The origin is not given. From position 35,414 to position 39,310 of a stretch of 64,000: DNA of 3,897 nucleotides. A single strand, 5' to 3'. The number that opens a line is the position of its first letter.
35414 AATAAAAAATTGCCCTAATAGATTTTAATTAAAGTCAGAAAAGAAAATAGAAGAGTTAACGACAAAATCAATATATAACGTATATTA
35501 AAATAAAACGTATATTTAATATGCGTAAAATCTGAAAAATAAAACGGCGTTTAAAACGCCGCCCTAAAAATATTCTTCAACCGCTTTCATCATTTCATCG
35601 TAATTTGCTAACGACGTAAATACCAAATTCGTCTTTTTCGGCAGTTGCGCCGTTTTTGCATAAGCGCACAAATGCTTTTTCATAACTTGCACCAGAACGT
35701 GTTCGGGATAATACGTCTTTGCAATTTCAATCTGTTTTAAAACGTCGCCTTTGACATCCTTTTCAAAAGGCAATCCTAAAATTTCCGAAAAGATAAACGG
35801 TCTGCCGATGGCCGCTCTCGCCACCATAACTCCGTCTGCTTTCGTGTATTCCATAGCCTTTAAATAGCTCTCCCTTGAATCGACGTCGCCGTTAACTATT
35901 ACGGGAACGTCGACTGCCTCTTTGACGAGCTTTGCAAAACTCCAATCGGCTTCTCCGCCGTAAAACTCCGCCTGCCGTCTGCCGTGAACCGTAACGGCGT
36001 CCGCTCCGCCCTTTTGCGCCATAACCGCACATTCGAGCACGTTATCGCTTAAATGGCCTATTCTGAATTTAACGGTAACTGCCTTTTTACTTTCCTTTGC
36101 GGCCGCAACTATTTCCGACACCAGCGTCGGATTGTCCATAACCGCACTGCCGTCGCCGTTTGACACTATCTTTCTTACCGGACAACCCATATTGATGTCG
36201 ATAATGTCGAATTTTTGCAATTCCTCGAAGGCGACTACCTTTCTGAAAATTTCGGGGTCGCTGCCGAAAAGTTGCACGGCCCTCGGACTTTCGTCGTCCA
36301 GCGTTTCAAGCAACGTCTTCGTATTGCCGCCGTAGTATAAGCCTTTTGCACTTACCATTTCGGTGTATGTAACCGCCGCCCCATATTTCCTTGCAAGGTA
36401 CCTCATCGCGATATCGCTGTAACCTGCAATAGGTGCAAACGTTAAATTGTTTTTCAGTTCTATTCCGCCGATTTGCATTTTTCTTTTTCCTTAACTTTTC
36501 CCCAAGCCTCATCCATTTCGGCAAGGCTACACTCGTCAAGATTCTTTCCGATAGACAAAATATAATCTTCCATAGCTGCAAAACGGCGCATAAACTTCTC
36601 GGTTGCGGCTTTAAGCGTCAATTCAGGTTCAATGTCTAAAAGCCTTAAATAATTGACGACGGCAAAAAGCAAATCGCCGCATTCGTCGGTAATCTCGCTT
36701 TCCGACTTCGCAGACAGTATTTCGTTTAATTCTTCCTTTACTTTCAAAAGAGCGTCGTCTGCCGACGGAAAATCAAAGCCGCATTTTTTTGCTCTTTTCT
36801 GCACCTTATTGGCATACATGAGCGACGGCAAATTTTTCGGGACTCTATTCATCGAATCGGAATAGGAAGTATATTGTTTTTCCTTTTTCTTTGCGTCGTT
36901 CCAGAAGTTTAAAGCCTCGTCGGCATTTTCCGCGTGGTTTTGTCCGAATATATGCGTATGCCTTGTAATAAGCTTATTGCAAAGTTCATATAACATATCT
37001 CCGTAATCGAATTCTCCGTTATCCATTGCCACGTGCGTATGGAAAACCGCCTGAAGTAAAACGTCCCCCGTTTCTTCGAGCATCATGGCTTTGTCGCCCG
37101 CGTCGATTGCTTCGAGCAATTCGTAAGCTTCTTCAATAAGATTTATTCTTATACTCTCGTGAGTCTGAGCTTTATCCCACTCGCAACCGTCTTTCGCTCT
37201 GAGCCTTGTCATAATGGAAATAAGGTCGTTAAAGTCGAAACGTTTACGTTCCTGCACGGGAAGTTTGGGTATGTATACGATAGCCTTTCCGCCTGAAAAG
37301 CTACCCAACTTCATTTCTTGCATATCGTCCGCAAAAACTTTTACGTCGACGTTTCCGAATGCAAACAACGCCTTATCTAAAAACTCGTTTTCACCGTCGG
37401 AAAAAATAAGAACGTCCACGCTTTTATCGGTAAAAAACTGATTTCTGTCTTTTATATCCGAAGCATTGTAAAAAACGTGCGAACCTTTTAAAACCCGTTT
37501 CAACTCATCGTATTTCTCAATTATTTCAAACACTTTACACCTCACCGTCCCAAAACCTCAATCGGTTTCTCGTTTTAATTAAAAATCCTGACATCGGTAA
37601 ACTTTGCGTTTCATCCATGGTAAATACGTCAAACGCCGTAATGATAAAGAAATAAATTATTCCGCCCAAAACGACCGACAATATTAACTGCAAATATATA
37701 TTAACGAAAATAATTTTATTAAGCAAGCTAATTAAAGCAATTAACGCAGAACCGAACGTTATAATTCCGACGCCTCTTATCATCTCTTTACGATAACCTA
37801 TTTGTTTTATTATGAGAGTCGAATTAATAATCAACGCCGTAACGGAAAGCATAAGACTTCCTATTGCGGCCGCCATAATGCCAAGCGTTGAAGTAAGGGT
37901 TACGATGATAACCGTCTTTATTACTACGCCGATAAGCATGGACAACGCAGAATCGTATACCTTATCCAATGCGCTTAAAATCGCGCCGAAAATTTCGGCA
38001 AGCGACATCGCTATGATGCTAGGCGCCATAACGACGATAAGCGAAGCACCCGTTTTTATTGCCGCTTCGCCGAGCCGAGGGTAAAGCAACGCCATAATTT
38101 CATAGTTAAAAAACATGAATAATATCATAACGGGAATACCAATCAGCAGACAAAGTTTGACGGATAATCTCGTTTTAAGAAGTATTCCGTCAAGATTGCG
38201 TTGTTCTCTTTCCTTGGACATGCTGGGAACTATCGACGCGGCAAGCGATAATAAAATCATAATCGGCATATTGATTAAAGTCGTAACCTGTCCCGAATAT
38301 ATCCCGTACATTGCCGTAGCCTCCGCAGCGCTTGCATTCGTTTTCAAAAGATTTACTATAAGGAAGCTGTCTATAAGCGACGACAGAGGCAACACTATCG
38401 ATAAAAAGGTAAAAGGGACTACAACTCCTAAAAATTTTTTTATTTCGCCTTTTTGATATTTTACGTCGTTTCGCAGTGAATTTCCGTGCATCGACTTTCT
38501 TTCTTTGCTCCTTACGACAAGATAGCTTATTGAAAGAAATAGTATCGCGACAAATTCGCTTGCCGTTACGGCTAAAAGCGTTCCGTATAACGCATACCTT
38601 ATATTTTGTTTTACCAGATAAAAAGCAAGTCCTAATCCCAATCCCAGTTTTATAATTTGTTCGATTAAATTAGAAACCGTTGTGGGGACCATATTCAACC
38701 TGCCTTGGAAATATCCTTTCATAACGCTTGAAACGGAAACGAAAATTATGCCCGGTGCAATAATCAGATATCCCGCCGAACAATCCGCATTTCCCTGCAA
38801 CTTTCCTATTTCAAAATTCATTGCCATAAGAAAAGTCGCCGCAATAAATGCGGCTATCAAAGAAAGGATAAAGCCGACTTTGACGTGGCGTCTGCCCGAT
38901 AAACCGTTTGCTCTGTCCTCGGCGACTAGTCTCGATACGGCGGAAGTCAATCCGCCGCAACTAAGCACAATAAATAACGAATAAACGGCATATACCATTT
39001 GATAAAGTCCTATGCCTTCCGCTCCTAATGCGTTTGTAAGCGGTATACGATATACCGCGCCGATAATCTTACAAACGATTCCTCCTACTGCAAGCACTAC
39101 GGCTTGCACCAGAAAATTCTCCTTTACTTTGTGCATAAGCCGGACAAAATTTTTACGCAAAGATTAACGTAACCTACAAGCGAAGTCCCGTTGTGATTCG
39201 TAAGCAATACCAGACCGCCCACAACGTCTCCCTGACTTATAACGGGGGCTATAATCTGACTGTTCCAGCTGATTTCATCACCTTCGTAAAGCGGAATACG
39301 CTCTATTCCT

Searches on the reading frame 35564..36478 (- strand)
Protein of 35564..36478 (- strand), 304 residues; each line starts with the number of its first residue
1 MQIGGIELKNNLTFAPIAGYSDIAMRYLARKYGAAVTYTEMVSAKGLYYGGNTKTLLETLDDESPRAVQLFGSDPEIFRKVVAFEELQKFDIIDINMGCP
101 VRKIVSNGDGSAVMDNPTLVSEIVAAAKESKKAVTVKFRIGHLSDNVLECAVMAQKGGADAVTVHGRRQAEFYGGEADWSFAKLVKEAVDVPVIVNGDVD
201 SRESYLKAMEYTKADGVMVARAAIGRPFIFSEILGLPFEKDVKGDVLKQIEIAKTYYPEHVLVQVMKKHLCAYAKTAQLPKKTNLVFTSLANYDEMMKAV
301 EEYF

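Call 92: search_protein_families(library=pfam, proteins=[window:35564-36478:-], max_evalue=0.00001)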
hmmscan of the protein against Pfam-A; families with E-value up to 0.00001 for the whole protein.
window:35564-36478:- (304 aa): 1 family
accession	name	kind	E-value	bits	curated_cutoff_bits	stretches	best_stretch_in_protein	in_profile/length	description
PF01207.24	Dus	-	1.8e-61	208.4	20.4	1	14-291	2-273/311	Dihydrouridine synthase (Dus)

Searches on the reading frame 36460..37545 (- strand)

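Call 92: search_protein_families(library=pfam, proteins=[window:36460-37545:-], max_evalue=0.00001)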
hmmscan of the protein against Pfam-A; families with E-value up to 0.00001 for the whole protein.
window:36460-37545:- (361 aa): 2 families
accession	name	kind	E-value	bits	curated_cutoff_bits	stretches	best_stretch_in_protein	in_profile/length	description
PF03819.22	MazG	-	7.1e-28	97.1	22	1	127-200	1-74/74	MazG nucleotide pyrophosphohydrolase domain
PF01503.22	PRA-PH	-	1.2e-09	38.9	21.3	0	266-311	31-79/86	Phosphoribosyl-ATP pyrophosphohydrolase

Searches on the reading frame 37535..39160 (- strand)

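Call 92: search_protein_families(library=pfam, proteins=[window:37535-39160:-], max_evalue=0.00001)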
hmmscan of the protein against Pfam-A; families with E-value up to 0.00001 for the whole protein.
window:37535-39160:- (541 aa): 3 families
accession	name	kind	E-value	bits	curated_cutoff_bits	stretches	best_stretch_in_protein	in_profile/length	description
PF01943.22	Polysacc_synt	-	1.6e-27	97.1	28.2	1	20-316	5-272/274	Polysaccharide biosynthesis protein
PF03023.19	MurJ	-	6.8e-07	28.7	27.4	1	99-488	68-434/451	Lipid II flippase MurJ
PF01554.23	MatE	-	6.2e-06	26.4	24.9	1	255-418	7-158/161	MatE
